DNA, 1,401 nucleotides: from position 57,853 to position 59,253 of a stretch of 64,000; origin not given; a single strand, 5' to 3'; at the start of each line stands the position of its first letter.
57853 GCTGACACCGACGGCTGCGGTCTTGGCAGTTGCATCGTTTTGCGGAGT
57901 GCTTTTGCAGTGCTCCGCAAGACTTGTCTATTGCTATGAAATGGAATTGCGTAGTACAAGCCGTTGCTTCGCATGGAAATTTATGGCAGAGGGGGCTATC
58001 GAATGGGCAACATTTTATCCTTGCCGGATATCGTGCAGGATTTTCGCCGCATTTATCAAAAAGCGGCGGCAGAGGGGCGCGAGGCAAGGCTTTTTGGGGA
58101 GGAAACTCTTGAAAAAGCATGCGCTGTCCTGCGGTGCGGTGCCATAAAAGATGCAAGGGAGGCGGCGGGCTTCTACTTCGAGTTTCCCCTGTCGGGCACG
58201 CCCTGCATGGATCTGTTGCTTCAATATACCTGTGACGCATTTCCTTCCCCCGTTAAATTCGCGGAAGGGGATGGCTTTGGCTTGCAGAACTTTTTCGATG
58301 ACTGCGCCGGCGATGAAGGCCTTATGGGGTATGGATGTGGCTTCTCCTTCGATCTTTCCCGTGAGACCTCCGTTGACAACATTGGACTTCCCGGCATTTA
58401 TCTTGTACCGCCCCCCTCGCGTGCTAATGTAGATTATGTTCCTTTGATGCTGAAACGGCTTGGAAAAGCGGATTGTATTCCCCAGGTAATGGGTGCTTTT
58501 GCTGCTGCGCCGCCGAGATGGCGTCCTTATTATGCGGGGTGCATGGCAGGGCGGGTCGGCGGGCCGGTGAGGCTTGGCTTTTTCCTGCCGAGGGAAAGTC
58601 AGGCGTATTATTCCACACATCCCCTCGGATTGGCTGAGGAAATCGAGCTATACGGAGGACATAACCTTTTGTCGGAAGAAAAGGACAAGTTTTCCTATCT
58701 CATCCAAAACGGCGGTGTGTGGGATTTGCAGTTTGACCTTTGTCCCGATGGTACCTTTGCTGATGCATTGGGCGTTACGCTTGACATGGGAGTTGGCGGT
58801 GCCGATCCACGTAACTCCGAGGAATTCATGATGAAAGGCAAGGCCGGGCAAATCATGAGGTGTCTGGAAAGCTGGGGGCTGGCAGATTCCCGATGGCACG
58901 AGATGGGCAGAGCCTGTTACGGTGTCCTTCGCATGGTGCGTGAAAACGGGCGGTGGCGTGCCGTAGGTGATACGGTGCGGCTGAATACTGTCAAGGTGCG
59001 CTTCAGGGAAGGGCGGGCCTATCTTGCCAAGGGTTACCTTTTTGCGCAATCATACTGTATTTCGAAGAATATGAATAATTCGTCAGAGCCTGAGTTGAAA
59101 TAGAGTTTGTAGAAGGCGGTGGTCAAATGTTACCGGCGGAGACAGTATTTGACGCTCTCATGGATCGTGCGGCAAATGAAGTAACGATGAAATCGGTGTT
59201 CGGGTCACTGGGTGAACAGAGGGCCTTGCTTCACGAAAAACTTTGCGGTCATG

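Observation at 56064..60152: Three paralogs of an uncharacterised ~340-365-aa protein, P2 and P3 adjacent, with five beta-hairpin units: candidate ABBA/PT-barrel tailoring enzymes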

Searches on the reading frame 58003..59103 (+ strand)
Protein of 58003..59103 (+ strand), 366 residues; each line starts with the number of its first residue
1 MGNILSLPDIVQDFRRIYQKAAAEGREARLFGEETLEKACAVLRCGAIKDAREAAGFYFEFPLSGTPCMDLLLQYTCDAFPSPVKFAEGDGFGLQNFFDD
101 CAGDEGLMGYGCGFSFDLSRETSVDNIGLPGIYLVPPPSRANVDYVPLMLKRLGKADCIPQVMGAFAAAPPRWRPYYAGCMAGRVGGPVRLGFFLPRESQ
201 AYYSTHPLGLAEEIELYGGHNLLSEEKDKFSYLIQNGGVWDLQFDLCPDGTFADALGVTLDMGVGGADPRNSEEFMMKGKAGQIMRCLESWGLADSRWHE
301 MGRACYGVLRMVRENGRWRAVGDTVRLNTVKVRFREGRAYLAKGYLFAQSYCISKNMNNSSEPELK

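Call 4: search_protein_families(library=pfam, proteins=[window:58003-59103:+], max_evalue=1)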
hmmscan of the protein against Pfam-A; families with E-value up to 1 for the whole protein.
window:58003-59103:+ (366 aa): 0 families

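Call 5: search_protein_families(library=ncbifam, proteins=[window:58003-59103:+], max_evalue=1)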
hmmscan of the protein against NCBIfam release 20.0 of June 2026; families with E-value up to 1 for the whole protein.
window:58003-59103:+ (366 aa): 0 families

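Call 10: search_solved_structures(query=window:58003-59103:+, max_evalue=10)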
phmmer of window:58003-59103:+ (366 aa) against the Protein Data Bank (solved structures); distinct sequences matched with E-value up to 10: 3.
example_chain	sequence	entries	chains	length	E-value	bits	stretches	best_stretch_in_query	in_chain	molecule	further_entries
3iec_E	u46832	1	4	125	0.32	13.4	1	105-162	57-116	Cytotoxicity-associated immunodominant antigen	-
9p8h_SD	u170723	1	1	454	1.3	11.4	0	302-317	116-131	40S ribosomal protein S3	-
1euf_A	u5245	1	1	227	1.6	11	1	168-228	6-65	DUODENASE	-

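Call 11: find_homologous_proteins(query=window:58003-59103:+)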
Query window:58003-59103:+ (366 aa): 40 proteins with E <= 0.001 among 4237 candidates.
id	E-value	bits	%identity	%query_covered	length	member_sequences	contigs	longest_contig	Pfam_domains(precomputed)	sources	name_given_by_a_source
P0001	1.0e-223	761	90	100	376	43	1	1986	-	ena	-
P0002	2.3e-211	720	99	84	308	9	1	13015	-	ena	-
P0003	3.6e-131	456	84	64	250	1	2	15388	-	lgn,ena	-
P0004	4.5e-115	403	53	96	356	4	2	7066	-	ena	-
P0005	3.4e-111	390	53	94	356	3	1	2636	-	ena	-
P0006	2.7e-110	387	53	94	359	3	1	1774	-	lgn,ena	-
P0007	2.6e-109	384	52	95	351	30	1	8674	-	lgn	-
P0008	8.8e-108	379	52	94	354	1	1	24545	-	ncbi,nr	ncbi:MAG: hypothetical protein IJ812_03710 [Schwartzia sp.]|nr:hypothetical protein [Schwartzia sp. 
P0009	1.3e-107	379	52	95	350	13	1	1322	-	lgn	-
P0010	3.5e-105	370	50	95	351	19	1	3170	-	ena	-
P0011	3.9e-105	370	51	97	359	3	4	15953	-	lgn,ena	-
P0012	1.2e-104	369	52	93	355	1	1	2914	-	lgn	-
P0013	1.2e-103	365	53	96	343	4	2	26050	-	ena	-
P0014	2.8e-102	361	50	94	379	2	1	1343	-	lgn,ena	-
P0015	3.4e-100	354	51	94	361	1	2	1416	-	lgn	-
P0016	5.6e-100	353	50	94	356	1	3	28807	-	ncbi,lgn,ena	-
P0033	1.2e-75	273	45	93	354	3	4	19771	-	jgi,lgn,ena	jgi:hypothetical protein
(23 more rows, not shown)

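Call 18: find_encoding_contigs(protein=P0008, flank=10000, max_places=3)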
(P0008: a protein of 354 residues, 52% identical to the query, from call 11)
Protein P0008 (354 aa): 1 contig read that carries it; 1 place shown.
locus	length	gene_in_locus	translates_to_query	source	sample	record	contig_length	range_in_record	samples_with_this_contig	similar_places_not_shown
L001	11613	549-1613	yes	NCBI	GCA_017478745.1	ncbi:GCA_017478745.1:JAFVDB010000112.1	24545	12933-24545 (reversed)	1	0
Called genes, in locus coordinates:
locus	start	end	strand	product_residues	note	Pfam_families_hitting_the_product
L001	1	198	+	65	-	?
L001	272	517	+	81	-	PF07862:Nif11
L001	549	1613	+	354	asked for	-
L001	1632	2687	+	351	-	-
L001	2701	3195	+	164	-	PF13581:HATPase_c_2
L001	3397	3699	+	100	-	PF01740:STAS, PF13466:STAS_2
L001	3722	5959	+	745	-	PF02743:dCache_1, PF00672:HAMP, PF07228:SpoIIE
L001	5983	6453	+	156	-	PF00571:CBS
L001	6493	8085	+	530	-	PF00375:SDF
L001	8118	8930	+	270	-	PF01048:PNP_UDP_1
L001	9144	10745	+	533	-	PF04055:Radical_SAM, PF13353:Fer4_12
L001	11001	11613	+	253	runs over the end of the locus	PF01427:Peptidase_M15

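Call 19: find_encoding_contigs(protein=P0016, flank=10000, max_places=3)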
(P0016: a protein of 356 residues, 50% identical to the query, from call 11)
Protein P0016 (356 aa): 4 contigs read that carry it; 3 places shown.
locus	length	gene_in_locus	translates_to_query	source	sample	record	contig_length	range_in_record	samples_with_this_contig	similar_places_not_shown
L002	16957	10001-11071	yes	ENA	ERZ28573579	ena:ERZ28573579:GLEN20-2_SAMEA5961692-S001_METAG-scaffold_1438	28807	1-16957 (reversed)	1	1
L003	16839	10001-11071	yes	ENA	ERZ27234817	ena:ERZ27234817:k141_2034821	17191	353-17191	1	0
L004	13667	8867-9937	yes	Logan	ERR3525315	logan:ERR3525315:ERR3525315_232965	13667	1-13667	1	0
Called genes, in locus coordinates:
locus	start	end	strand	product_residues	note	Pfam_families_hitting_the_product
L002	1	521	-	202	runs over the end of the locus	PF00551:Formyl_trans_N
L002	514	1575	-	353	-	PF00586:AIRS, PF02769:AIRS_C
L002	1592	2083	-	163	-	PF00731:AIRC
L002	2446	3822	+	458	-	PF01946:Thi4 (weak), PF01134:GIDA (weak), PF12831:FAD_oxidored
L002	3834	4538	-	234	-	PF01510:Amidase_2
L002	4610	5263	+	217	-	PF03167:UDG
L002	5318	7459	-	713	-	PF05378:Hydant_A_N, PF01968:Hydantoinase_A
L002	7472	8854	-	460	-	PF03600:CitMHS (weak)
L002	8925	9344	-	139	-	-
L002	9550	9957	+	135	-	PF01022:HTH_5, PF12840:HTH_20 (weak)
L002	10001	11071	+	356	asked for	-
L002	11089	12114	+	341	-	-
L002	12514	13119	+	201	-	PF08901:DUF1847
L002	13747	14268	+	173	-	PF13353:Fer4_12, PF04055:Radical_SAM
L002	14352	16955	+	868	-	?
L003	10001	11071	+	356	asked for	-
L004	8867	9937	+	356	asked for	-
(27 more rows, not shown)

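Call 20: predict_structure(alignment_id=A2)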
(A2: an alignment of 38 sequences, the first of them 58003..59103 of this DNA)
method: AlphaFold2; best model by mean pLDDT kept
length: 366 residues; sequences in the alignment: 38
mean_pLDDT: 91.6   pTM: 0.90
mean pLDDT of the five models: 91.6, 91.3, 91.1, 90.7, 90.6
residues with pLDDT >= 90: 309; 70-90: 35; 50-70: 8; < 50: 14
segments of 3 or more residues with pLDDT < 50: 1-3, 356-366
pLDDT, mean of each block of 10 residues (from residue 1): 70 97 96 94 96 96 96 97 96 96 96 92 74 94 96 96 98 96 91 96 96 93 92 94 96 95 90 93 96 96 96 88 96 96 97 58 33
secondary structure, 60 per line:
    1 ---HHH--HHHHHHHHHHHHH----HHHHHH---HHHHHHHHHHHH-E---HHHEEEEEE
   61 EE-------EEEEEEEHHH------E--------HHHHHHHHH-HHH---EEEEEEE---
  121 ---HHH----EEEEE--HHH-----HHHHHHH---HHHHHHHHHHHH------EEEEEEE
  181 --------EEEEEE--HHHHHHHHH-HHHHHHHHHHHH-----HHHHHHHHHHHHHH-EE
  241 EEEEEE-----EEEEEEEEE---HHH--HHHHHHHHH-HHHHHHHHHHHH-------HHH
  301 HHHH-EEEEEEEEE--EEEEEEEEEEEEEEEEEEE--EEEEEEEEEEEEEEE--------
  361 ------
elements in order: H9-21 H26-31 H35-46 E55-62 E70-76 H95-103 E111-117 E131-135 H146-152 H156-167 E174-180 E189-194 H197-205 H207-218 H224-237 E239-246 E252-260 H269-277 H279-290 H298-304 E306-314 E317-335 E338-352

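Call 22: search_protein_representatives(alignment_id=A2)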
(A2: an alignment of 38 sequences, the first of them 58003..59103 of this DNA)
Query: 38 sequences, 347 profile positions. Proteins with E-value up to 0.001 (for the whole library): 292; up to 1e-10: 188; up to 1e-30: 63. The best 150 are listed.
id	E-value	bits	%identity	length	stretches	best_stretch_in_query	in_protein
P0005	5.7e-158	541.8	-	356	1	1-346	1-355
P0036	1.9e-153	526.9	-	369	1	7-347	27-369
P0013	3.6e-150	516.2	-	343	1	1-346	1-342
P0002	5.2e-128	443.3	-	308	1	1-301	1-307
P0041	2.7e-127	440.9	-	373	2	52-346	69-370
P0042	1.5e-125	435.2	-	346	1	11-347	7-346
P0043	1.9e-107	375.7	-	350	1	4-346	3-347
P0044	2.1e-106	372.2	-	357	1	6-345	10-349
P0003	1.0e-89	317.4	-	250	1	123-346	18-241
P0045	8.8e-84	297.8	-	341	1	14-346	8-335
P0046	2.1e-71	257.1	-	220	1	143-345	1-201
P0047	6.2e-70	252.3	-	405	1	6-210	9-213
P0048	2.1e-66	240.7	-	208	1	143-347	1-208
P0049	3.6e-66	239.9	-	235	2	176-278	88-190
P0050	6.3e-59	216.1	-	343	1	14-344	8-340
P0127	5.4e-24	101.2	-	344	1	14-343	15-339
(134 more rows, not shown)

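Call 23: fold_search(model_id=the predicted structure, library=pdb)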
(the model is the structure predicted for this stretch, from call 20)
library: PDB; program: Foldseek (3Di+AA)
matches with E <= 10: 504; with E <= 0.001: 29
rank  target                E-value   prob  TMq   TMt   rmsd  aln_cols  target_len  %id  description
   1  6os5_C                4.3e-06  1.00  0.43  0.45   9.5       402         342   12  Crystal structure of CymD prenyltransferase complexed with L-tryptophan (released 2019-07-17)
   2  6os5_A                1.8e-05  1.00  0.46  0.47   9.2       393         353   12  Crystal structure of CymD prenyltransferase complexed with L-tryptophan (released 2019-07-17)
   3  6os5_B                2.2e-05  1.00  0.45  0.46   8.7       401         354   13  Crystal structure of CymD prenyltransferase complexed with L-tryptophan (released 2019-07-17)
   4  8db1_C                3.8e-05  1.00  0.47  0.50   7.9       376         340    9  Crystal structure of native DMATS1 prenyltransferase (released 2022-09-28)
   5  6os6                  4.0e-05  1.00  0.43  0.43   9.5       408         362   11  Crystal structure of CymD prenyltransferase complexed with L-tryptophan and DMSPP (released 2019-07-17)
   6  8day_B                4.5e-05  1.00  0.50  0.51   7.7       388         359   10  Crystal Structure of DMATS1 prenyltransferase in complex with L-Tyr and DMSPP (released 2022-09-28)
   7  6os3_A                4.5e-05  1.00  0.44  0.45   9.9       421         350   12  Crystal structure of native CymD prenyltransferase (released 2019-07-17)
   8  6os3_B                5.8e-05  1.00  0.44  0.46   9.5       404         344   14  Crystal structure of native CymD prenyltransferase (released 2019-07-17)
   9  8db1_D                8.6e-05  1.00  0.49  0.51   8.7       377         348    9  Crystal structure of native DMATS1 prenyltransferase (released 2022-09-28)
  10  5z45_A                1.1e-04  1.00  0.43  0.52   8.3       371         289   10  Crystal structure of prenyltransferase AmbP1 pH6.5 complexed with GSPP and cis-indolyl vinyl isonitrile (released 2018-06-06)
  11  5yk9_B                1.2e-04  1.00  0.40  0.47   8.9       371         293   11  Crystal structure of selenomethionine-labelled indole prenyltransferase AmbP1 (released 2018-06-06)
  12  8day_D                1.6e-04  1.00  0.50  0.52   8.0       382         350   11  Crystal Structure of DMATS1 prenyltransferase in complex with L-Tyr and DMSPP (released 2022-09-28)
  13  6zrx_AAA              1.6e-04  1.00  0.44  0.45   8.9       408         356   10  Crystal structure of 6-dimethylallyltryptophan synthase from Micromonospora olivasterospora in complex with DMASPP a (released 2020-12-09)
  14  8day_C                2.2e-04  1.00  0.50  0.50   7.6       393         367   10  Crystal Structure of DMATS1 prenyltransferase in complex with L-Tyr and DMSPP (released 2022-09-28)
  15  8daz_D                2.4e-04  1.00  0.48  0.49   7.6       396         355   10  Crystal structure of DMATS1 prenyltransferase in complex with L-Trp and GSPP (released 2022-09-28)
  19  5ynv_B                3.9e-04  1.00  0.43  0.48   8.6       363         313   10  Crystal structure of an aromatic prenyltransferase FAMD1 from Fischerella ambigua UTEX 1903 in complex with DMASPP (released 2018-08-29)
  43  9lwv_A                2.7e-02  0.77  0.35  0.42   9.3       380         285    8  Arginine bis-prenyltransferase DciF (released 2026-02-18)
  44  8je4_B                2.9e-02  0.77  0.35  0.41  10.3       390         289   10  Crystal structure of LimF prenyltransferase (H239G/W273T mutant) bound with the thiodiphosphate moiety of farnesyl S-t (released 2023-11-08)
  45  9lwv_B                2.9e-02  0.38  0.25  0.30  15.5       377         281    8  Arginine bis-prenyltransferase DciF (released 2026-02-18)
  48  9lwv_C                4.2e-02  0.77  0.34  0.42   9.2       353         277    8  Arginine bis-prenyltransferase DciF (released 2026-02-18)
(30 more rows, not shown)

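Call 34: search_solved_structures(query=A4, max_evalue=10, show_alignments=3)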
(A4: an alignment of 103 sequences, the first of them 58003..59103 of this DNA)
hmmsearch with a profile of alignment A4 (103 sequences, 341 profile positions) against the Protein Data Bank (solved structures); distinct sequences matched with E-value up to 10: 7.
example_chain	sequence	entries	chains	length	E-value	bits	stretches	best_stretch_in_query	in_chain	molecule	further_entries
1ihr_A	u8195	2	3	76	0.19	13.9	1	220-262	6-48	TonB protein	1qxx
2gsk_B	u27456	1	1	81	0.2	13.7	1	219-262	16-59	protein TONB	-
1u07_A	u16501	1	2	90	0.26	13.4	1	219-262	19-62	TonB protein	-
8paj_A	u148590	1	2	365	0.44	12.7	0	253-283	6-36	Squalene-hopene/tetraprenyl-beta-curcumene cyclase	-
1xx3_A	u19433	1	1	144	0.65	12.1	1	219-262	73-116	TonB protein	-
2grx_C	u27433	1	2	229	1.5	10.9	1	219-262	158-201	Protein tonB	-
9ddo_F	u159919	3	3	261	1.8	10.6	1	219-262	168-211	Protein TonB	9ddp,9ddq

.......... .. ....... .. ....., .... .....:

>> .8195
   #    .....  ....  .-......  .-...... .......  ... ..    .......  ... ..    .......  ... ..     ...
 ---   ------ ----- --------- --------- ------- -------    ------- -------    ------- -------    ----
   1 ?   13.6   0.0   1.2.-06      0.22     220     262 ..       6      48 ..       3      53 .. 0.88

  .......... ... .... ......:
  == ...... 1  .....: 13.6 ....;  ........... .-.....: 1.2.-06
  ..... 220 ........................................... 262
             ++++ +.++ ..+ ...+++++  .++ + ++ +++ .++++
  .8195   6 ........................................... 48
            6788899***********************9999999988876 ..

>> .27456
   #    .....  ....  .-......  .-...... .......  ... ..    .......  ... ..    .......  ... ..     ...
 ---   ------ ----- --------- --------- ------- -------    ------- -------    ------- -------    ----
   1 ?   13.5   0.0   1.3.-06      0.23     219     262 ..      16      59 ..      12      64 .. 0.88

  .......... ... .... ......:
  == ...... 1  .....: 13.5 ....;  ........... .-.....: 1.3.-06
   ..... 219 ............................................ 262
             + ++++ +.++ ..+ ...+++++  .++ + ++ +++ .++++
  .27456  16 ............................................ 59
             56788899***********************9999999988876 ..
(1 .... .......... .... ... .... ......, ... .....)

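Call 36: search_protein_families(library=pfam, alignment_id=A4, max_evalue=1)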
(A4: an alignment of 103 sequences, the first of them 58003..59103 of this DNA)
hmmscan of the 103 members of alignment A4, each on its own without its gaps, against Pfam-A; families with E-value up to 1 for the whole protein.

A. member 1, window:58003-59103:+ (366 aa): 0 families

B. families by the number of members that match (of 103 scanned): 25 families
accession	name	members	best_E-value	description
PF25536.1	DUF7920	1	7.3e-05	Domain of unknown function (DUF7920)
PF21786.3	Bflower_3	1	0.0049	6-fold beta flower protein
PF14407.11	Frankia_peptide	1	0.0079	Ribosomally synthesized peptide prototyped by Frankia Franean1_4349.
PF11954.13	DUF3471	1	0.011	Domain of unknown function (DUF3471)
PF12554.13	MOZART1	1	0.012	Mitotic-spindle organizing gamma-tubulin ring associated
PF14434.11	Imm6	1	0.017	Immunity protein Imm6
PF21100.3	MCM_C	1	0.023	MCM protein C-terminal winged helix-turn-helix domain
PF17940.6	TetR_C_31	1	0.027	Tetracyclin repressor-like, C-terminal domain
PF23432.1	DUF7118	1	0.043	Domain of unknown function (DUF7118)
PF24076.1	DUF7368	1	0.045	Family of unknown function (DUF7368)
PF16225.10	DUF4884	1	0.05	Domain of unknown function (DUF4884)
PF18215.6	Rtt106_N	1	0.055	Histone chaperone Rtt106 N-terminal domain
PF24654.2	CEP76_N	1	0.14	CEP76 N-terminal domain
PF25325.1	EF-hand_EFHB_C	1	0.15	EFHB C-terminal EF-hand domain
PF23282.1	WHD_ROQ1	1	0.17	Disease resistance protein Roq1-like, winged-helix domain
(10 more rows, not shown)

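Call 38: find_related_loci(query=A2, collection=genome_contigs, flank=10000)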
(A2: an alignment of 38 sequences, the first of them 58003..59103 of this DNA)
Query A2 (366 aa) in genome_contigs; peptide patterns used: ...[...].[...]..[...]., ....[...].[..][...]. (x = any residue, [..] = any of these).
42 stretches matched a pattern; 7 encode a relative of the query (tblastn E <= 1e-3); 7 distinct loci.
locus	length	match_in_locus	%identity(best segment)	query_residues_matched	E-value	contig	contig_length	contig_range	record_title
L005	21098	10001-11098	100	1-366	0e+0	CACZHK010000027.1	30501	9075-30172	MAG: Selenomonas ruminantium isolate RUG12626 genome assembly, contig: RUG12626_asm_27, whole genome shotgun sequence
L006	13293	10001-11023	52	10-356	4e-111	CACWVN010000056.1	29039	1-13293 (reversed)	MAG: uncultured Clostridiales bacterium isolate RUG10947 genome assembly, contig: RUG10947_asm_56, whole genome shotgun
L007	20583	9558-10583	49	10-357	3e-106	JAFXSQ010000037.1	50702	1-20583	MAG: Lachnospiraceae bacterium isolate RGIG6709 Sheep_Rumen-2__c672096, whole genome shotgun sequence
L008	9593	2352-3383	50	6-356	3e-105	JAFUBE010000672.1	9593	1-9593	MAG: Eggerthellaceae bacterium isolate RGIG4335 Roe_deer_Jejunum-1__c149958, whole genome shotgun sequence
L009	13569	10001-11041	50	10-353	9e-105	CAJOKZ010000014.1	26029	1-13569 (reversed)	uncultured Succiniclasticum sp. isolate Reindeer_1_mag_91 genome assembly, contig: scaffold_1252, whole genome shotgun s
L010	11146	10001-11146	54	1-348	5e-22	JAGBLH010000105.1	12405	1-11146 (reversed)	MAG: Selenomonas sp. isolate RGIG9219 Water_deer_Rumen-2__c158689, whole genome shotgun sequence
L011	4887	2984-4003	26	5-355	2e-18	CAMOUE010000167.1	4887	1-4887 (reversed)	MAG: uncultured Eggerthellaceae bacterium isolate SRR873604_bin.63_metaWRAP_v1.3_MAG genome assembly, contig: NODE_58234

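Call 39: find_homologous_proteins(query=A4)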
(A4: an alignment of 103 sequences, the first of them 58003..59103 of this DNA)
Query A4 (103 sequences) (366 aa, profile of the alignment): 48 proteins with E <= 0.001 among 8000 candidates.
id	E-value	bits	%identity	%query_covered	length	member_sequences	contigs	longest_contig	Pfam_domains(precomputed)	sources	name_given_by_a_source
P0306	5.5e-116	405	31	93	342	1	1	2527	-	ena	-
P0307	4.7e-108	379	25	92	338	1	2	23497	-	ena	-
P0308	7.8e-107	375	26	89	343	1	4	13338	-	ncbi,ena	-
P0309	6.2e-97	343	23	92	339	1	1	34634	-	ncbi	-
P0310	8.6e-97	342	22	92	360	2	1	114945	-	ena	-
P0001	9.3e-95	336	90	100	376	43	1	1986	-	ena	-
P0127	4.1e-94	333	18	91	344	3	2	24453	-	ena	-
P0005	8.7e-92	326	53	94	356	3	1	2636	-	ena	-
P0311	1.4e-91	325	22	91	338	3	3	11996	-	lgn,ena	-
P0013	2.0e-90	321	53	96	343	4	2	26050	-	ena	-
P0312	3.4e-90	321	22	97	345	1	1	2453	-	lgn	-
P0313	6.5e-90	320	23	91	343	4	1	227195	-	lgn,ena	-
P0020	6.5e-90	320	51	93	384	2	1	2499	-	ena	-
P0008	2.4e-89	318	52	94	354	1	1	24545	-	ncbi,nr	ncbi:MAG: hypothetical protein IJ812_03710 [Schwartzia sp.]|nr:hypothetical protein [Schwartzia sp. 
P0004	4.5e-89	317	53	96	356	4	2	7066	-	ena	-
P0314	4.6e-89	317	22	73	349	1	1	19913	-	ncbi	-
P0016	4.8e-89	317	50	94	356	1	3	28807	-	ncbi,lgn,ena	-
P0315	3.8e-88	314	20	98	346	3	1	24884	-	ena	-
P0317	3.0e-85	304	26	91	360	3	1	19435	-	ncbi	-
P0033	2.1e-82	295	45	93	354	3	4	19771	-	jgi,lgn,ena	jgi:hypothetical protein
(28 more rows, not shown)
